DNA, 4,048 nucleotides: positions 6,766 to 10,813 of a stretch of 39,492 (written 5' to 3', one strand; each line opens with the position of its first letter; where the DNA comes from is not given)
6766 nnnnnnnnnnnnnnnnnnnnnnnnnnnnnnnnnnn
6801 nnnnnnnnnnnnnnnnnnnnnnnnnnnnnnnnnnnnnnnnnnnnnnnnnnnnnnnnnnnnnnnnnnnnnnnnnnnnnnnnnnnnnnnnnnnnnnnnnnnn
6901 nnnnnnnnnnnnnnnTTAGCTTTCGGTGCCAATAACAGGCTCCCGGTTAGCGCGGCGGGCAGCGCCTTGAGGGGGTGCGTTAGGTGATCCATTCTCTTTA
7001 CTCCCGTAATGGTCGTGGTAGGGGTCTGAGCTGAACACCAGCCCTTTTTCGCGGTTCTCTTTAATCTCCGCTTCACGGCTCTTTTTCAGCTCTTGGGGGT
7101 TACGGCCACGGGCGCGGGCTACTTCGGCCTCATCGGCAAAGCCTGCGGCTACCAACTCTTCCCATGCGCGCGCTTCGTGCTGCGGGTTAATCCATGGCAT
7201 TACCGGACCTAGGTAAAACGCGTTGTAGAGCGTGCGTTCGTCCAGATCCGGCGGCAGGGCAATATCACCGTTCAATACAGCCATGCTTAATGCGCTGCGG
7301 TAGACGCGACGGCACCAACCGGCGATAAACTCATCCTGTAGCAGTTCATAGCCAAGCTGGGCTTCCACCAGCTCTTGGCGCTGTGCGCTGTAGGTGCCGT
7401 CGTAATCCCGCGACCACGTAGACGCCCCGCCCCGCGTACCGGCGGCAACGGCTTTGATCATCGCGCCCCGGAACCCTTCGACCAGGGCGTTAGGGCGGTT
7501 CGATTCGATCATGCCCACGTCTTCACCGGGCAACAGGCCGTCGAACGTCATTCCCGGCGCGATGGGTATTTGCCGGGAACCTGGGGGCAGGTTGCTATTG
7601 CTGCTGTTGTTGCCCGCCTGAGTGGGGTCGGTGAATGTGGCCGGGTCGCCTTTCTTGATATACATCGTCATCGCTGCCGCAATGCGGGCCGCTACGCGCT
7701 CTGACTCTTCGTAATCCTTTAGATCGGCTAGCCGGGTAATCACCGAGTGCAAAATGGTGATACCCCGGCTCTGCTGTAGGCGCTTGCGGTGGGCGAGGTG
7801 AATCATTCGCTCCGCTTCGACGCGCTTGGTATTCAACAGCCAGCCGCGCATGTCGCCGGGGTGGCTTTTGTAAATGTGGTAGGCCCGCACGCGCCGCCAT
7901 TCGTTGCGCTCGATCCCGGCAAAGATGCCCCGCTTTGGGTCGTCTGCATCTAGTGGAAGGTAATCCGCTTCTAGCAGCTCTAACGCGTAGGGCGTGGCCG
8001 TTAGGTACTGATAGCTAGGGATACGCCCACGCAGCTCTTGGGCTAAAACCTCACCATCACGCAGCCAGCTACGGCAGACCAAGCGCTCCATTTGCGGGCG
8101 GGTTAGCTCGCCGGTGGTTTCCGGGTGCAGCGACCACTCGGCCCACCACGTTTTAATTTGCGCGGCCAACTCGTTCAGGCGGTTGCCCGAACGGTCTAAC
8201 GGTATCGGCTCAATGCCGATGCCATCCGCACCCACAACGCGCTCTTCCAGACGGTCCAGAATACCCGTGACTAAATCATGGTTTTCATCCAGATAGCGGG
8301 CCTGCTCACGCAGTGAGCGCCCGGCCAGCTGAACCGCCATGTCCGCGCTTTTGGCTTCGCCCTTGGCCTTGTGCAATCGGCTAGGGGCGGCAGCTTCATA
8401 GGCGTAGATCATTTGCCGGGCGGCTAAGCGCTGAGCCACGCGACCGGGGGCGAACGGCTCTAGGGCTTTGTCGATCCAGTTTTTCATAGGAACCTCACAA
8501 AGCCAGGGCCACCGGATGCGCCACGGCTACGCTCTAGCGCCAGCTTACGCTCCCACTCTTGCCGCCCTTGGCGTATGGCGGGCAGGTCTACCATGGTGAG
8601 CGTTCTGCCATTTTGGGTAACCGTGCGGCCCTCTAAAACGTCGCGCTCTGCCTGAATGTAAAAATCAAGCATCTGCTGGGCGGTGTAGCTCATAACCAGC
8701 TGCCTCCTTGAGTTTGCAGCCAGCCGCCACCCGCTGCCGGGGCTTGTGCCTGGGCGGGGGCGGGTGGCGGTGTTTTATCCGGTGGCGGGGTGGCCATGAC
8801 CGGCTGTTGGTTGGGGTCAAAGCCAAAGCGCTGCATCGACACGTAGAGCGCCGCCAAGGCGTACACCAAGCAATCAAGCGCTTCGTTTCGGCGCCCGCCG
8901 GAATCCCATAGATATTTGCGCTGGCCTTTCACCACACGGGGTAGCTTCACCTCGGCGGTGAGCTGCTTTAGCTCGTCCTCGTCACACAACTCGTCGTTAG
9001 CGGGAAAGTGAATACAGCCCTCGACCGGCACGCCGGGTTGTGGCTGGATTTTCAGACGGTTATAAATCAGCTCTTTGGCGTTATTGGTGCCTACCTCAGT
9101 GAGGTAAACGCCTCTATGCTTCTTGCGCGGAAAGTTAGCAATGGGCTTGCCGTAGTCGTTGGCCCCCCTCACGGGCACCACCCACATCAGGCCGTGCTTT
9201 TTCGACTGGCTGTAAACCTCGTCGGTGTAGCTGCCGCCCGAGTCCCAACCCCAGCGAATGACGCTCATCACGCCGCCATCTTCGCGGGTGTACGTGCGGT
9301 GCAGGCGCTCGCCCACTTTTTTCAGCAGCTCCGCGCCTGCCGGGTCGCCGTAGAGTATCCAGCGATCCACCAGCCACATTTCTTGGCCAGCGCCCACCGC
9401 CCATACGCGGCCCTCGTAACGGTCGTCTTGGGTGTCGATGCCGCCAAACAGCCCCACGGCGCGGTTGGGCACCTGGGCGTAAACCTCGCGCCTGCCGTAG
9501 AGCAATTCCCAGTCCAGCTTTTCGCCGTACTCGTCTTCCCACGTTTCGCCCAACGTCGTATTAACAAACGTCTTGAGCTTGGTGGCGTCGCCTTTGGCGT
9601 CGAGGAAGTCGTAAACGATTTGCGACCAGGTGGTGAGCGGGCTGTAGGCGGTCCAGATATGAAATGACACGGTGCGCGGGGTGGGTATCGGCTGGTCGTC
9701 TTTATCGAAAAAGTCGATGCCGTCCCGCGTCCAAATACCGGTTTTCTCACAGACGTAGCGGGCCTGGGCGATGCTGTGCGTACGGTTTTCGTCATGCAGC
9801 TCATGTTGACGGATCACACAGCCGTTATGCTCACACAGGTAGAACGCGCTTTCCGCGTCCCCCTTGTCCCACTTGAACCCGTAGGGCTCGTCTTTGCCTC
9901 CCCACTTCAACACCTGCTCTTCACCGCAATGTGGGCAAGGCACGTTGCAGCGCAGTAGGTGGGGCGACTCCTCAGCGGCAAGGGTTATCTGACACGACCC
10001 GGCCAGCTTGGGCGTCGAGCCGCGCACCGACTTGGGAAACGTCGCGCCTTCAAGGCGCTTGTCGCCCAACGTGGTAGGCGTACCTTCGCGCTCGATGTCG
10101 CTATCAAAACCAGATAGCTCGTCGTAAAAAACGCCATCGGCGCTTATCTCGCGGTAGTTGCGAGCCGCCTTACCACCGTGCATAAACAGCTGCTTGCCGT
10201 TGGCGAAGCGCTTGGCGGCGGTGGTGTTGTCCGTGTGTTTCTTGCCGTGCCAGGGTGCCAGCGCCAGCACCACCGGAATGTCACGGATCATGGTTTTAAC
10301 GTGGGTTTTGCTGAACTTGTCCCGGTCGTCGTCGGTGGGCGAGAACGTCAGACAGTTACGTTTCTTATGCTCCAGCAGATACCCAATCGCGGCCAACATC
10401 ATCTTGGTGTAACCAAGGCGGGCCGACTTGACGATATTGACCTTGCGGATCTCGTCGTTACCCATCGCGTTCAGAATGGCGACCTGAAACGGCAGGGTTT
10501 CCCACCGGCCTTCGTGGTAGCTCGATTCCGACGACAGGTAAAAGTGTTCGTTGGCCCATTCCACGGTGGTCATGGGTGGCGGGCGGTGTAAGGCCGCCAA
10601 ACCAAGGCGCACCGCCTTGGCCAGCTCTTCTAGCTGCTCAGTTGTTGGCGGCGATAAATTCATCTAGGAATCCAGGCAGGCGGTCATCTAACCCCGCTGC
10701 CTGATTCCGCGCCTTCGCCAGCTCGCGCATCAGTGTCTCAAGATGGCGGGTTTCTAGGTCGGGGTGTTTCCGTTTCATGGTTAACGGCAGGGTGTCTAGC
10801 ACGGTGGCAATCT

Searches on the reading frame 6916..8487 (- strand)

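Call 81: search_protein_families(library=phrogs, proteins=[window:6916-8487:-], max_evalue=0.00001)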
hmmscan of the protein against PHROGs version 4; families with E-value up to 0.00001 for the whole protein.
window:6916-8487:- (523 aa): 5 families
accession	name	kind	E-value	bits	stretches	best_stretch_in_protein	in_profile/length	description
phrog_21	-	head and packaging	3.2e-105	354.2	1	3-507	9-526/1362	portal protein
phrog_12037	-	unknown function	6.7e-63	213.1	1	5-209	4-207/212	-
phrog_537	-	head and packaging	1.3e-47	163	1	310-499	28-220/233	portal protein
phrog_26857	-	unknown function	9.5e-33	114.8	1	6-120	5-119/143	-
phrog_20042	-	unknown function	9e-32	110.8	1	5-112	4-111/119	-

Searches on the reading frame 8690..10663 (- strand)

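Call 81: search_protein_families(library=phrogs, proteins=[window:8690-10663:-], max_evalue=0.00001)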
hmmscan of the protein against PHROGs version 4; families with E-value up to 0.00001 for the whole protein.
window:8690-10663:- (657 aa): 11 families
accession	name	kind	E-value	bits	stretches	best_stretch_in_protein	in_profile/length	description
phrog_15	-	head and packaging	7.7e-273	910.1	1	9-656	333-985/1330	terminase large subunit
phrog_16406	-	unknown function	7e-141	471.8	1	221-610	2-386/601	-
phrog_4145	-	head and packaging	4.8e-89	298.2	1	9-212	6-209/209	terminase large subunit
phrog_21311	-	head and packaging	8.7e-83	278.5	1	109-322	2-208/218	terminase large subunit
phrog_15657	-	unknown function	6.5e-69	233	1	305-531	1-229/230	-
phrog_3028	-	unknown function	2.8e-53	181.8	1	451-616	2-168/203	-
phrog_3925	-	head and packaging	6.3e-46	156.8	1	8-140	17-149/150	terminase large subunit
phrog_675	-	head and packaging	4.5e-18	65.8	1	31-410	22-366/576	terminase large subunit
phrog_22352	-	unknown function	5.4e-18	65.7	1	487-544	1-59/70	-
phrog_2022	-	unknown function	8.5e-12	46.2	1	578-615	1-38/76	-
phrog_2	-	head and packaging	2e-06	27.8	0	57-218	267-402/807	terminase large subunit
